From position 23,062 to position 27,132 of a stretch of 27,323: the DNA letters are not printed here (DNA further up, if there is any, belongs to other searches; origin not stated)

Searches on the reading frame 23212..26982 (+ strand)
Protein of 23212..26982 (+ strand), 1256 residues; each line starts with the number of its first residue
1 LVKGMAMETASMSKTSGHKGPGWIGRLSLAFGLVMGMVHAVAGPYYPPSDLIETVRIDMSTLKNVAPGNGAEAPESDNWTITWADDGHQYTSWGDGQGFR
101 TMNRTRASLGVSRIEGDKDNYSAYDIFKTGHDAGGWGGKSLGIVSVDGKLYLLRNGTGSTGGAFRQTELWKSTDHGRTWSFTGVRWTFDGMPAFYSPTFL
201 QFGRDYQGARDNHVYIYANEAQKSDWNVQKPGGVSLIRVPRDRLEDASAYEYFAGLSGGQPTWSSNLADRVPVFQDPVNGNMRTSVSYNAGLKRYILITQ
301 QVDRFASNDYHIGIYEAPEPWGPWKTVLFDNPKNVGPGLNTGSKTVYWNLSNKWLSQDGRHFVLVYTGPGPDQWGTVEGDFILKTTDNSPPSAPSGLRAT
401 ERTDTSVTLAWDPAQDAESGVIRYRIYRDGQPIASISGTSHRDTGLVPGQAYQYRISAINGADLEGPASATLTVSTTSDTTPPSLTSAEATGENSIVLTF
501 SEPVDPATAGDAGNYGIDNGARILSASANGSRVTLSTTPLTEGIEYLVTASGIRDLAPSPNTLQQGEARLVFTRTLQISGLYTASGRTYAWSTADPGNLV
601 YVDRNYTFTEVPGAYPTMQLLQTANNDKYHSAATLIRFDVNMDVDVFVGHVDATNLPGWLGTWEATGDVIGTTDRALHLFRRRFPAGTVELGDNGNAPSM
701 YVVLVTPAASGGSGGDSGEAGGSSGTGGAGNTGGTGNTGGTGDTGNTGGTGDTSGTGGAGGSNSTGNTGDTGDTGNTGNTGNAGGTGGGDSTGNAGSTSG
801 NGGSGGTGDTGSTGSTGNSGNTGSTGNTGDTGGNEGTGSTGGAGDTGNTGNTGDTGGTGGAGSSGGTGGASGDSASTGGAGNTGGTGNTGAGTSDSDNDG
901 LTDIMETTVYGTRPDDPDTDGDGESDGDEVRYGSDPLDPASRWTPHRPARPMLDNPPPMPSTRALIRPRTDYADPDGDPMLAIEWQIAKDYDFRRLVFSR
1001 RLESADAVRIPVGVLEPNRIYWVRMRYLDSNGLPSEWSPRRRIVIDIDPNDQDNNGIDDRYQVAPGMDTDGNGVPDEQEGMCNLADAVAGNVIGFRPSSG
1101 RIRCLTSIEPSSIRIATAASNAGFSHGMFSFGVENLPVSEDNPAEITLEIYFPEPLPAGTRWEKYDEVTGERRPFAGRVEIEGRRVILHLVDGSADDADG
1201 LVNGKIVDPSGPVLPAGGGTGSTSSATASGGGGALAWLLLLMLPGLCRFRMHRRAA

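Call 68: search_protein_families(library=ncbifam, proteins=[window:23212-26982:+], max_evalue=0.01)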
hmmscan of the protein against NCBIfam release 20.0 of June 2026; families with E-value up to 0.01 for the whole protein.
window:23212-26982:+ (1256 aa): 4 families
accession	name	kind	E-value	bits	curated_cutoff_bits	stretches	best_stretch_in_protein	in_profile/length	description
NF041611.1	exoglucan_CbhB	equivalog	5.7e-16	57.7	1950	1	385-495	795-905/997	exoglucanase CbhB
NF041766.1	choice_anch_U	domain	3.6e-15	56.6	32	1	1120-1213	3-91/92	choice-of-anchor U domain-containing protein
NF038329.2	gly_rich_SclB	equivalog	9.6e-07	28.1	325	1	712-958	126-358/442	LPXTG-anchored collagen-like adhesin Scl2/SclB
NF047639.1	throspo3_MtsD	equivalog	0.0015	16.8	800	0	890-939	455-503/651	cell-cell cohesion protein MtsD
